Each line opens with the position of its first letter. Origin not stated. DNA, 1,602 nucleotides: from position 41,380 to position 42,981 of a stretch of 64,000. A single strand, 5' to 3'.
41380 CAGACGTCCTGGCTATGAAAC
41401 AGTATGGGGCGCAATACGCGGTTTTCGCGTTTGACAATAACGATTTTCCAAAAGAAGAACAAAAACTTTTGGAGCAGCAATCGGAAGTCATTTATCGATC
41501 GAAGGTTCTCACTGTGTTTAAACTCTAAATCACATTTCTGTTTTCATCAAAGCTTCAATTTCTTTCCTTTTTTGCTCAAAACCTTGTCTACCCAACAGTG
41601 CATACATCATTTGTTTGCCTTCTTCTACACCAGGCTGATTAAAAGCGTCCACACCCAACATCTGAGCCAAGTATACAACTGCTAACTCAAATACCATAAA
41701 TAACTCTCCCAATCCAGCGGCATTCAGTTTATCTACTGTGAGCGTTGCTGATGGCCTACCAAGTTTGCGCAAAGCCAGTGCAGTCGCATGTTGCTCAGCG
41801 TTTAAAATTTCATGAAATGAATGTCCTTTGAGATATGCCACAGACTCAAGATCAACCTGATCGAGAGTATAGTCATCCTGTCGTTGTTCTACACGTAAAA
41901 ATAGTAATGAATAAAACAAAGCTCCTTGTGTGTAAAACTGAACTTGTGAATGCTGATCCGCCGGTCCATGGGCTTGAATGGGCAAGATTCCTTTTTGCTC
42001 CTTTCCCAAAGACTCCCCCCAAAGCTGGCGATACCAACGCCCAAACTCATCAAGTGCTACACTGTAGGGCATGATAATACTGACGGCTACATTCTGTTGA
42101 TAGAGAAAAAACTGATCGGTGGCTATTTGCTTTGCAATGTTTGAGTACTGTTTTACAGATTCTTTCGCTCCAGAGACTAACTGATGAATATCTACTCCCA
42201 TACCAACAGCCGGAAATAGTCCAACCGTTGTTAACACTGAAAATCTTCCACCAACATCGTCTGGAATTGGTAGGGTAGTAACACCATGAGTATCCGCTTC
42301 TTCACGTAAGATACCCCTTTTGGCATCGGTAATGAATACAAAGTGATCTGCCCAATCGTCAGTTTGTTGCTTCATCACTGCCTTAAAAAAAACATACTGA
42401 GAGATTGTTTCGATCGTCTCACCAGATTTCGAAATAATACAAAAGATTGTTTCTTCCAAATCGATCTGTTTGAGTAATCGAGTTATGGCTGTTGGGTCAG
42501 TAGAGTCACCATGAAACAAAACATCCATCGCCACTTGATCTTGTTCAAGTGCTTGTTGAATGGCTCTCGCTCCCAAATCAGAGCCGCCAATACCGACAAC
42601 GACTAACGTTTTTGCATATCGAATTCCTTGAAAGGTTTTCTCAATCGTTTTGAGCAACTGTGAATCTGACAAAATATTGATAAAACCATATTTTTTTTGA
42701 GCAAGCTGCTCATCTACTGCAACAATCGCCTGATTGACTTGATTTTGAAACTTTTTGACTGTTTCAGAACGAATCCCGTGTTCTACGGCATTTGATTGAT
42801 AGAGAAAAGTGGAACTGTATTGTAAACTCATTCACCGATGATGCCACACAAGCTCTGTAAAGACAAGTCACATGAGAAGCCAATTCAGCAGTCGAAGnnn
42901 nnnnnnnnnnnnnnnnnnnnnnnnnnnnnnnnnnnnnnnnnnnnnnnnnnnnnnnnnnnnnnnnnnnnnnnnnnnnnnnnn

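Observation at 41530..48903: Minus-strand α-glucan island: GT-B glycogen-synthase-like enzyme, GH57, GH15-like, BadF-type sugar kinase and PGI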

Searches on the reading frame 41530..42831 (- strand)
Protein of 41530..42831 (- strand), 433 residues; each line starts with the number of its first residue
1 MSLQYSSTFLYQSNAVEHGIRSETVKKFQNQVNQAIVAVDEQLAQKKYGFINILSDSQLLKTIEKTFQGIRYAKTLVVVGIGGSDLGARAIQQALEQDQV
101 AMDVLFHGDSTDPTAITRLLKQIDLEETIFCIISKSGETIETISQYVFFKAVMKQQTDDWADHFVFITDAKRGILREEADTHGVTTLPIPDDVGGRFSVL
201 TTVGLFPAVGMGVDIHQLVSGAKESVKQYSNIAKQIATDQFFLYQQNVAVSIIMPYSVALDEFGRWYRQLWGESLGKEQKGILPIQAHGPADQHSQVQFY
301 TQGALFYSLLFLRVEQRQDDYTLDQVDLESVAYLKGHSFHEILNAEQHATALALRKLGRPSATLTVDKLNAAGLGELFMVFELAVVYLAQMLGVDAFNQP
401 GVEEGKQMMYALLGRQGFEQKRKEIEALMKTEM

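Call 3: search_protein_families(library=pfam, proteins=[window:41530-42831:-], max_evalue=0.01)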
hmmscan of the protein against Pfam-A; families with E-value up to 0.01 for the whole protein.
window:41530-42831:- (433 aa): 1 family
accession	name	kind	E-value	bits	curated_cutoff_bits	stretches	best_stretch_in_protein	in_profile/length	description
PF00342.24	PGI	-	1.4e-32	113.4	22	1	71-412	94-465/486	Phosphoglucose isomerase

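Call 4: search_protein_families(library=ncbifam, proteins=[window:41530-42831:-], max_evalue=0.01)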
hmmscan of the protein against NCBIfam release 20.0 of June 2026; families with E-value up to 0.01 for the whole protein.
window:41530-42831:- (433 aa): 13 families
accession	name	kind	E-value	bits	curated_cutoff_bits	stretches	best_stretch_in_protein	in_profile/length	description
NF003016.0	PRK03868.1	equivalog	3.2e-87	293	487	1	30-413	14-407/410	glucose-6-phosphate isomerase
NF010697.0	PRK14097.1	equivalog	8.8e-84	281.6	443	1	17-427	12-446/448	glucose-6-phosphate isomerase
NF040629.1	PGI_Meth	equivalog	7.2e-68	229.5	350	1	20-409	15-395/396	glucose-6-phosphate isomerase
NF010696.0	PRK14096.1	equivalog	1.9e-54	185.1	671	1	66-416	108-465/528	glucose-6-phosphate isomerase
NF007080.0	PRK09533.1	equivalog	1.1e-46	159.2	712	2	40-325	422-710/949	bifunctional transaldolase/phosoglucose isomerase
NF001211.0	PRK00179.1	equivalog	1.5e-38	132.6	492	1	27-415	107-518/544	glucose-6-phosphate isomerase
NF010695.0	PRK14095.1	equivalog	1.1e-36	126.6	703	1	18-416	101-513/536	glucose-6-phosphate isomerase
TIGR02128.1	G6PI_arch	equivalog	4e-10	39.1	213.9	1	61-239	12-173/308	bifunctional phosphoglucose/phosphomannose isomerase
NF006423.0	PRK08674.1-2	equivalog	5.1e-07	28.9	254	1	67-239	22-177/317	bifunctional phosphoglucose/phosphomannose isomerase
NF006425.0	PRK08674.1-5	equivalog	0.00028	19.9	471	1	74-235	50-190/358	bifunctional phosphoglucose/phosphomannose isomerase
NF006426.0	PRK08674.1-6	subfamily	0.00077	18.4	295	1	59-196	33-150/354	bifunctional phosphoglucose/phosphomannose isomerase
TIGR00657.1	asp_kinases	subfamily_domain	0.0072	15.4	208.7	0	67-127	177-240/442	aspartate kinase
NF005154.0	PRK06635.1-2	equivalog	0.0079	15.6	376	0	66-104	136-176/407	aspartate kinase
